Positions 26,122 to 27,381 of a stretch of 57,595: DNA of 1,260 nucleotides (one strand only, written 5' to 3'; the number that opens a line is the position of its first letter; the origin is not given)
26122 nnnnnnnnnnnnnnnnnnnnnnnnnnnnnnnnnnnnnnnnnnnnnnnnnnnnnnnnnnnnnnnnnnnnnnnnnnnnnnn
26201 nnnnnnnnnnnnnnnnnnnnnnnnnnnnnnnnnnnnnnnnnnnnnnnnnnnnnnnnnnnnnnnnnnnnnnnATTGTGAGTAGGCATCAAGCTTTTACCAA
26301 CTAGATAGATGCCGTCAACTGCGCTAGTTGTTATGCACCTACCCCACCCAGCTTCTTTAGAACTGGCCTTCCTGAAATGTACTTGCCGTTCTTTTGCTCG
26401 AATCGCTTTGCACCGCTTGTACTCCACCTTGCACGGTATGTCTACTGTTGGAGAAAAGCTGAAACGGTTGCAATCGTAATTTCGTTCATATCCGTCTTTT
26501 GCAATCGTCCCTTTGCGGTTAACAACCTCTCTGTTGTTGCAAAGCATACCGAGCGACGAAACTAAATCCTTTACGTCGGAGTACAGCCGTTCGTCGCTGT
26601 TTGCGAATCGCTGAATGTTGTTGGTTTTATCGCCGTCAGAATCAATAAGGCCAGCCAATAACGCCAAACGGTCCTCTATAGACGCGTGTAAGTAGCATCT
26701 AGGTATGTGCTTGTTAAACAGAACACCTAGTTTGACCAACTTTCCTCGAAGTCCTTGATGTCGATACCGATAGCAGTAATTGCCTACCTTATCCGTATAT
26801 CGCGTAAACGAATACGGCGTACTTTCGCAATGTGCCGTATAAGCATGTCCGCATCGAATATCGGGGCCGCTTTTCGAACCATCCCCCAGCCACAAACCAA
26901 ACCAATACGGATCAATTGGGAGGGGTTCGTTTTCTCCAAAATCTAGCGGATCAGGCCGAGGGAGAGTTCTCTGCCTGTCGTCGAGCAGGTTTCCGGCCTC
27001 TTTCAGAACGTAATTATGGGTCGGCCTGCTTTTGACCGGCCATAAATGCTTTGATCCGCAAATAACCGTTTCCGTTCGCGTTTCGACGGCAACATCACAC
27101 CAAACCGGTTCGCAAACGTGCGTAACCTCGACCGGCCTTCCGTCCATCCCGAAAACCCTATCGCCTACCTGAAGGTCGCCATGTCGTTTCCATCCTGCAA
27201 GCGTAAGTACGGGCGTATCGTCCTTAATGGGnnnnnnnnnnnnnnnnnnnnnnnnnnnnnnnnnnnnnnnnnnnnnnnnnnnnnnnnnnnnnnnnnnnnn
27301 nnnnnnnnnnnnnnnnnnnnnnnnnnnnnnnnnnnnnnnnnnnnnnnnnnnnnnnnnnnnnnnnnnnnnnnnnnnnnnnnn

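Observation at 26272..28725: Large terminase split by two related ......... inteins that carry the class 3 (W-C-T) signature and non-nucleophilic first residues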

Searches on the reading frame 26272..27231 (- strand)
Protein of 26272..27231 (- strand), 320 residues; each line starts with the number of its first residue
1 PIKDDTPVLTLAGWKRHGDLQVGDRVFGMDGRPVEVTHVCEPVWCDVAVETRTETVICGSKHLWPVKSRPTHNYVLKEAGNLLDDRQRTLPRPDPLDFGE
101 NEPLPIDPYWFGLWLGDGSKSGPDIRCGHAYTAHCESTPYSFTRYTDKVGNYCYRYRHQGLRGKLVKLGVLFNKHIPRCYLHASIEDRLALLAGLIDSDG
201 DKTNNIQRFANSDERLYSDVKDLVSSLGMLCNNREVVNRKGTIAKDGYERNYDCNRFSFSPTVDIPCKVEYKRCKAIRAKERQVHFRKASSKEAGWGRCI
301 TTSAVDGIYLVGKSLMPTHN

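Call 4: search_protein_families(library=pfam, proteins=[window:26272-27231:-], max_evalue=1)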
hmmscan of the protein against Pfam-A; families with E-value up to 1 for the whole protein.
window:26272-27231:- (320 aa): 3 families
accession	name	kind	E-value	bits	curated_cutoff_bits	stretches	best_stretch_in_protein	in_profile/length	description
PF14528.11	LAGLIDADG_3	-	3.6e-06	27.6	22.5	1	188-240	3-59/82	LAGLIDADG-like domain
PF05204.19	Hom_end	-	0.00094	19.7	21.1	1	176-233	2-62/110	Homing endonuclease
PF05203.21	Hom_end_hint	-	0.056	13.8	32.1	1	15-77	16-78/228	Hom_end-associated Hint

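Call 15: search_solved_structures(query=window:26272-27231:-, max_evalue=1, show_alignments=2)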
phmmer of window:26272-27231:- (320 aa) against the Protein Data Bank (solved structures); distinct sequences matched with E-value up to 1: 11.
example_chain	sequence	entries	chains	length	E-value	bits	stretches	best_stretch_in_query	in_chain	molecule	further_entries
6bs8_A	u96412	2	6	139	2.6e-07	33.2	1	5-67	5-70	Replicative DNA helicase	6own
6rix_A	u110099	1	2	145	1.2e-06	30.9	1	6-68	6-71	Replicative DNA helicase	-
6riy_A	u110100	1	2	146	5.6e-06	28.8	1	6-68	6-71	Replicative DNA helicase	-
1um2_A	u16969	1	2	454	0.0021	20.3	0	166-227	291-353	ENDONUCLEASE PI-SCEI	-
1dfa_A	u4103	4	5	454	0.0021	20.3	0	166-227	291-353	PI-SCEI ENDONUCLEASE | ENDONUCLEASE PI-SCEI | PI-SCEI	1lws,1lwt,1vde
1ef0_A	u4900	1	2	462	0.0023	20.2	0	166-227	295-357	PI-SCEI ENDONUCLEASE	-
1jva_A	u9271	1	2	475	0.0025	20.1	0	166-227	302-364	VMA1-DERIVED HOMING ENDONUCLEASE X10SSS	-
9cop_A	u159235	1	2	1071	0.035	16.3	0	166-227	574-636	V-type proton ATPase catalytic subunit A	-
6riz_A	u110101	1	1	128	0.2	13.8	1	6-69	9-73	gp41-1 intein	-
3w1z_A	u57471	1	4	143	0.68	12.1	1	227-276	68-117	Heat shock protein 16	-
6s6b_M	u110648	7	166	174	0.71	12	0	42-99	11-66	CRISPR-associated protein Cmrx | CRISPR-associated protein Cmr7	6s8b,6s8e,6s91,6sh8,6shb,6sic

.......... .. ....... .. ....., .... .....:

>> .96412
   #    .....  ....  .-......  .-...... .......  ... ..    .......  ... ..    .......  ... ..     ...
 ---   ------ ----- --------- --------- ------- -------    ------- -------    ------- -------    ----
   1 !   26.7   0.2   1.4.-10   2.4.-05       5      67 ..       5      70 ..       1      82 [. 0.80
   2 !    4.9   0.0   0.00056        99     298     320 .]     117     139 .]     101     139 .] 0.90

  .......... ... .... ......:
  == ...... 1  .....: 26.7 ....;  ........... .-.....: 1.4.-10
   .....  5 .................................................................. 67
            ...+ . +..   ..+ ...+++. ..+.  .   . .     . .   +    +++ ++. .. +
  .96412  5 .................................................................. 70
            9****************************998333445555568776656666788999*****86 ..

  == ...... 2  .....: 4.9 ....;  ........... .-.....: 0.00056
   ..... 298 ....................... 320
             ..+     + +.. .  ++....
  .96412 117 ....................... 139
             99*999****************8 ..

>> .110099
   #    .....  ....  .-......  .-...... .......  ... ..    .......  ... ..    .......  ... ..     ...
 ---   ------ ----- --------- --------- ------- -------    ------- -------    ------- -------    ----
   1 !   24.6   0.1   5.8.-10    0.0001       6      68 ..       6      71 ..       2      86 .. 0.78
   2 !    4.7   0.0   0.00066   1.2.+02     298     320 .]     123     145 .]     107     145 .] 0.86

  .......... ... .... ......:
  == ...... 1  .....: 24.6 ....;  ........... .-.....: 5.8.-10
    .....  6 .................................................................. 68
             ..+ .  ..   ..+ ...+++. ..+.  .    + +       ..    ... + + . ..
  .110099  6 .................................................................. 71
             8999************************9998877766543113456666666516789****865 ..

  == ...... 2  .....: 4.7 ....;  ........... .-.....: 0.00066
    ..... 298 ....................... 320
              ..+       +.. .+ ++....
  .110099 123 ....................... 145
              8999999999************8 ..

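Call 23: find_homologous_proteins(query=window:26272-27231:-, max_evalue=0.001)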
Query window:26272-27231:- (320 aa): 25 proteins with E <= 0.001 among 1433 candidates.
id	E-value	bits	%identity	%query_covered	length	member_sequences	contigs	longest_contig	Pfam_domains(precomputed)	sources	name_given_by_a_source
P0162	1.5e-61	226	69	48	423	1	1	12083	PF17289.9,PF14528.12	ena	-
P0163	6.1e-39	152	38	100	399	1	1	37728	PF05204.20,PF14528.12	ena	-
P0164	3.1e-37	146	34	100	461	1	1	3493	PF14528.12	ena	-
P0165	4.9e-37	146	51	45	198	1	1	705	PF01546.34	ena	-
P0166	1.7e-34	137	32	99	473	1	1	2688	PF14528.12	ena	-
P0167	4.4e-33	133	31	100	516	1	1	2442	-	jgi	-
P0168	1.6e-30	124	31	98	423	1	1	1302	PF05204.20,PF14528.12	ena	-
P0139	1.9e-26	111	32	97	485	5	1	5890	PF05204.20,PF14528.12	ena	-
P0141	1.4e-23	102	34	76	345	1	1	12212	PF05204.20,PF14528.12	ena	-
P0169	6.2e-17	80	31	69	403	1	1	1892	PF05204.20,PF05203.22,PF14528.12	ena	-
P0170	1.9e-16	78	39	43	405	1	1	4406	PF05204.20,PF14528.12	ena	-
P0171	1.9e-15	75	29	87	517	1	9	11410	PF05204.20,PF14528.12,PF03457.20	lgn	-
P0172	4.6e-15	74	27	99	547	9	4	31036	PF05204.20,PF14528.12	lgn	-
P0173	1.1e-14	72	43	42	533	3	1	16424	PF05204.20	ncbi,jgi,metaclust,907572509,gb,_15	metaclust:\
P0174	2.6e-13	68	39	43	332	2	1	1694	-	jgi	jgi:replicative DNA helicase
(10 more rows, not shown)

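Call 30: search_dna_similar(query=window:26272-27231:-, collection=phages, mode=protein, max_rows=30, max_evalue=0.00001)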
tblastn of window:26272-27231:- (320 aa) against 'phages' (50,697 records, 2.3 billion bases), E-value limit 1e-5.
Records with a match: 450; places in all: 458; records where one place covers at least 80% of the query: 288.
Best place of each record, by identity: <60% 450.
By first word of the organism name: Mycobacterium 299; Klebsiella 27; Escherichia 21; Gordonia 15; Enterococcus 14; Bacteroides 9; Aeromonas 7; Vibrio 5; Clavibacter 4; Rhodobacter 4; and 29 more.
By host as written in the record: Mycobacterium smegmatis mc2 155 229; Mycobacterium smegmatis mc#155 34; - 22; Klebsiella pneumoniae 16; Gordonia terrae 3612 11; Mycobacterium smegmatis mc2155 11; Mycobacterium sp. 9; Escherichia coli 7; and 74 more.
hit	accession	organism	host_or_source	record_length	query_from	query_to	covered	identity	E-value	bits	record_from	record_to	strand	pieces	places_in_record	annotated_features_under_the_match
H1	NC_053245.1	Gordonia phage Ali17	Gordonia terrae CAG3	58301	2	320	100%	34.1%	2e-33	135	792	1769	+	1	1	2: exonuclease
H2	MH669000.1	Gordonia phage Ali17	Gordonia terrae CAG3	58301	2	320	100%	34.1%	2e-33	135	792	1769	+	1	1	2: terminase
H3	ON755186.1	Gordonia phage APunk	Gordonia terrae 3612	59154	2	320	100%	32.3%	1e-33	136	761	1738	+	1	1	2: terminase large subunit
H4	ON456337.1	Gordonia Phage Sampson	Gordonia terrae 3612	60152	2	320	100%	32.3%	1e-33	136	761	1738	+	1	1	2: terminase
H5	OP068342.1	Gordonia phage ViaConlectus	Gordonia terrae 3612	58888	2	320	100%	32.3%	2e-33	136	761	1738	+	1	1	2: terminase large subunit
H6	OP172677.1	Bacteroides phage BF702P1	Bacteroides fragilis DA702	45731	2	320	100%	32.2%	2e-36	144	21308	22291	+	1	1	hypothetical protein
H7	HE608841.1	Bacteroides phage B124-14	Bacteroides fragilis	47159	2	320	100%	32.2%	2e-36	144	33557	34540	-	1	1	putative phage terminase large subunit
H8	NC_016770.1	Bacteroides phage B124-14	Bacteroides fragilis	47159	2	320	100%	32.2%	2e-36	144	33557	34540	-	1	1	terminase large subunit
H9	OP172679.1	Bacteroides phage BF766P4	Bacteroides fragilis DA766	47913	2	320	100%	32.2%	5e-36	143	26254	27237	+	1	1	hypothetical protein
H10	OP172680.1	Bacteroides phage BK649P1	Bacteroides ovatus BSC649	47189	2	320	100%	32.1%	5e-36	143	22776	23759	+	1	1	hypothetical protein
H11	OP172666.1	Bacteroides phage BF486P1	Bacteroides fragilis DA486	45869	2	320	100%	32.1%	5e-36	143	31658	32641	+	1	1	hypothetical protein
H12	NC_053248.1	Gordonia phage Zipp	Gordonia terrae 3612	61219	2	320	100%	32.0%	1e-32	133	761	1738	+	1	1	2: exonuclease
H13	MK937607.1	Gordonia phage Zipp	Gordonia terrae 3612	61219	2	320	100%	32.0%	1e-32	133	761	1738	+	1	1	2: terminase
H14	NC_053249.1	Gordonia phage Verity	Gordonia terrae 3612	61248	2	320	100%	32.0%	1e-32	133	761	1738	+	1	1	2: exonuclease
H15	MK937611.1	Gordonia phage Verity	Gordonia terrae 3612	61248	2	320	100%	32.0%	1e-32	133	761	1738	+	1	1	2: terminase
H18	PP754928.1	Porphyromonas phage phage005b_ATCC49417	Porphyromonas gingivalis ATCC 49417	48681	2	320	100%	31.6%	3e-30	126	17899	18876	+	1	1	terminase large subunit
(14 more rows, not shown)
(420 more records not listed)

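Call 51: get_annotated_region(hit=H7, flank=1500)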
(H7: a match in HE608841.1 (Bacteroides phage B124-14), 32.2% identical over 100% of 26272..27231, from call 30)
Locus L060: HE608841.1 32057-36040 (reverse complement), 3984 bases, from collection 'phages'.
description: Bacteroides phage B124-14 complete genome.
organism: Bacteroides phage B124-14 (NCBI taxid 1105171)
taxonomy: Viruses; Duplodnaviria; Heunggongvirae; Uroviricota; Caudoviricetes
host: Bacteroides fragilis; source: municipal wastewater; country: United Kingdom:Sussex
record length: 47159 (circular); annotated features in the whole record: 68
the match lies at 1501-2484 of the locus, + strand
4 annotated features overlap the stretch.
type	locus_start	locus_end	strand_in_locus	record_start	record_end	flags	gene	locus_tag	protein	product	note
CDS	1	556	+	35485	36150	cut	-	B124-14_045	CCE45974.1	hypothetical protein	ORF045c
CDS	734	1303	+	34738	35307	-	-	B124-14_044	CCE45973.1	hypothetical protein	ORF044c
CDS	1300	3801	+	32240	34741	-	-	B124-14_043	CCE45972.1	putative phage terminase large subunit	ORF043c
CDS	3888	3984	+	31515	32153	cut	-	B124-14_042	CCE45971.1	putative capsid protein, major protein 2 (MP2)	ORF042c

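Call 52: get_annotated_region(hit=H3, flank=1500)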
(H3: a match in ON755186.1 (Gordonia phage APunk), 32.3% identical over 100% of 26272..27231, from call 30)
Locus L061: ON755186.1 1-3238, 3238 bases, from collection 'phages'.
description: Gordonia phage APunk, complete genome.
organism: Gordonia phage APunk (NCBI taxid 2926082)
taxonomy: Viruses; Duplodnaviria; Heunggongvirae; Uroviricota; Caudoviricetes; Zitchvirus
host: Gordonia terrae 3612; source: soil; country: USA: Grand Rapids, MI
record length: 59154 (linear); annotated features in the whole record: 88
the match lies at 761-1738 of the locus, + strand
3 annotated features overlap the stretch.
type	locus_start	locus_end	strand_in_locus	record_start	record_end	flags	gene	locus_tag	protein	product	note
CDS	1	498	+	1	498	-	1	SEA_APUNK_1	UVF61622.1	terminase small subunit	-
CDS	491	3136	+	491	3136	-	2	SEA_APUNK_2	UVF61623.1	terminase large subunit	-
CDS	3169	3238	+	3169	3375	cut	3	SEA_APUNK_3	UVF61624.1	hypothetical protein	-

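Call 53: get_annotated_region(hit=H18, flank=1500)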
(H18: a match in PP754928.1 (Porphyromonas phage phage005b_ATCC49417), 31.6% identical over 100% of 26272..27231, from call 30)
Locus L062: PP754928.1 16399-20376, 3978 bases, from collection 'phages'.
description: Porphyromonas phage phage005b_ATCC49417, complete genome.
organism: Porphyromonas phage phage005b_ATCC49417 (NCBI taxid 3144280)
taxonomy: Viruses
host: Porphyromonas gingivalis ATCC 49417; source: human; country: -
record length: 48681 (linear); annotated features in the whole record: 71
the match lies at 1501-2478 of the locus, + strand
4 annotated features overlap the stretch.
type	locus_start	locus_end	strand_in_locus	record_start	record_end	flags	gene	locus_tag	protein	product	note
CDS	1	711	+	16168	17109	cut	-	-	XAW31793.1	beta-glucosyl-HMC-alpha-glucosyltransferase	-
CDS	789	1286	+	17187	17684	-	-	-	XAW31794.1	terminase small subunit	-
CDS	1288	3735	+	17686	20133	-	-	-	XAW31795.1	terminase large subunit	-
CDS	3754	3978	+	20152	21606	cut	-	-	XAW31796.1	portal protein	-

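Call 59: predict_structure(alignment_id=A4)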
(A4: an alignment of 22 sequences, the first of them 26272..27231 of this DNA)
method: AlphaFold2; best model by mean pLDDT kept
length: 320 residues; sequences in the alignment: 22
mean_pLDDT: 89.9   pTM: 0.88
mean pLDDT of the five models: 89.9, 88.9, 88.3, 85.4, 84.4
residues with pLDDT >= 90: 228; 70-90: 70; 50-70: 10; < 50: 12
segments of 3 or more residues with pLDDT < 50: 239-250
pLDDT, mean of each block of 10 residues (from residue 1): 97 96 98 97 97 93 93 93 88 92 93 92 82 86 88 89 96 94 96 94 90 92 94 64 42 81 93 87 92 96 97 94
secondary structure, 60 per line:
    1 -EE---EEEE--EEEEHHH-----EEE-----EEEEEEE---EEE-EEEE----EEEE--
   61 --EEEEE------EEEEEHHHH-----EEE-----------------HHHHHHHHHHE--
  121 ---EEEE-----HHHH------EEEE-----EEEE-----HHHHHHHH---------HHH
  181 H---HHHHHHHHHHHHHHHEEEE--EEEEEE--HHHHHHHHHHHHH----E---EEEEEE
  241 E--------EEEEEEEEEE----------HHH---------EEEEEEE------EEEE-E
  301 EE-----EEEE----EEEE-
elements in order: E7-10 E13-16 E25-27 E33-39 E43-45 E47-50 E55-58 E63-67 E74-78 H79-82 E88-90 H108-117 E124-127 H133-136 E143-146 E152-155 H161-168 H178-181 H185-199 E200-203 E206-211 H214-226 E235-241 E250-259 E282-288 E295-298 E300-302 E308-311 E316-319

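Call 63: fold_search(model_id=the predicted structure, library=pdb)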
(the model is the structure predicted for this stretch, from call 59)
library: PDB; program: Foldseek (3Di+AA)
matches with E <= 10: 272; with E <= 0.001: 45
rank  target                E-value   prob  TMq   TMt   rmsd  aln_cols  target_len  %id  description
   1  1ef0_A                1.2e-16  1.00  0.74  0.58   5.0       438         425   17  CRYSTAL STRUCTURE OF PI-SCEI MINIPRECURSOR (released 2000-06-07)
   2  1vde_A                3.1e-16  1.00  0.74  0.57   5.6       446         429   17  PI-SCEI, A HOMING ENDONUCLEASE WITH PROTEIN SPLICING ACTIVITY (released 1998-04-08)
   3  1vde_B                1.5e-15  1.00  0.73  0.57   5.6       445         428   17  PI-SCEI, A HOMING ENDONUCLEASE WITH PROTEIN SPLICING ACTIVITY (released 1998-04-08)
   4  1lwt_A                1.9e-15  1.00  0.74  0.55   6.3       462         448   17  Crystal structure of the intein homing endonuclease PI-SceI bound to its substrate DNA (Ca2+ free) (released 2002-09-27)
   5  1dfa                  6.8e-15  1.00  0.69  0.56   6.1       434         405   18  CRYSTAL STRUCTURE OF PI-SCEI IN C2 SPACE GROUP (released 1999-12-08)
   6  1jva_B                8.5e-15  1.00  0.74  0.57   5.3       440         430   16  CRYSTAL STRUCTURE OF THE VMA1-DERIVED ENDONUCLEASE BEARING THE N AND C EXTEIN PROPEPTIDES (released 2002-08-29)
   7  1lws_A                9.0e-15  1.00  0.75  0.58   5.0       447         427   17  Crystal structure of the intein homing endonuclease PI-SceI bound to its recognition sequence (released 2002-09-27)
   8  1ef0_B                1.4e-14  1.00  0.71  0.59   4.8       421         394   17  CRYSTAL STRUCTURE OF PI-SCEI MINIPRECURSOR (released 2000-06-07)
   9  1jva_A                4.2e-14  1.00  0.69  0.53   8.0       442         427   16  CRYSTAL STRUCTURE OF THE VMA1-DERIVED ENDONUCLEASE BEARING THE N AND C EXTEIN PROPEPTIDES (released 2002-08-29)
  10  1um2_B                8.4e-14  1.00  0.74  0.58   5.8       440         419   17  Crystal Structure of the Vma1-Derived Endonuclease with the Ligated Extein Segment (released 2004-09-22)
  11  1um2_A                1.1e-13  1.00  0.75  0.59   4.6       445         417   16  Crystal Structure of the Vma1-Derived Endonuclease with the Ligated Extein Segment (released 2004-09-22)
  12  7qsu                  4.6e-13  1.00  0.62  0.56   7.0       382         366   14  Crystal structure of homing endonuclease-associated TliVMA intein (C1A, d333-339) (released 2022-03-30)
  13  7qst                  6.8e-12  1.00  0.58  0.53   9.5       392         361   15  Crystal structure of homing endonuclease-associated PhoVMA intein (C1A) (released 2022-03-30)
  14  7qss                  1.5e-10  1.00  0.62  0.49   8.8       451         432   13  Crystal structure of homing endonuclease-associated TliVMA intein (C1A) (released 2022-03-30)
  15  1dq3                  3.3e-09  1.00  0.61  0.46   9.6       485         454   12  CRYSTAL STRUCTURE OF AN ARCHAEAL INTEIN-ENCODED HOMING ENDONUCLEASE PI-PFUI (released 2000-07-05)
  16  6bs8_B                2.1e-06  1.00  0.36  0.85  10.4       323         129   10  The class 3 DnaB intein from Mycobacterium smegmatis (released 2018-11-21)
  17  6rix_B                2.8e-06  1.00  0.34  0.81  11.6       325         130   11  Crystal structure of MchDnaB-1 intein (released 2020-05-13)
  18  6rix_A                3.5e-06  1.00  0.34  0.80  12.7       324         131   11  Crystal structure of MchDnaB-1 intein (released 2020-05-13)
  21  6bs8_A                6.5e-06  1.00  0.24  0.59   2.0        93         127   26  The class 3 DnaB intein from Mycobacterium smegmatis (released 2018-11-21)
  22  6bs8_C                1.4e-05  1.00  0.34  0.83  10.0       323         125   11  The class 3 DnaB intein from Mycobacterium smegmatis (released 2018-11-21)
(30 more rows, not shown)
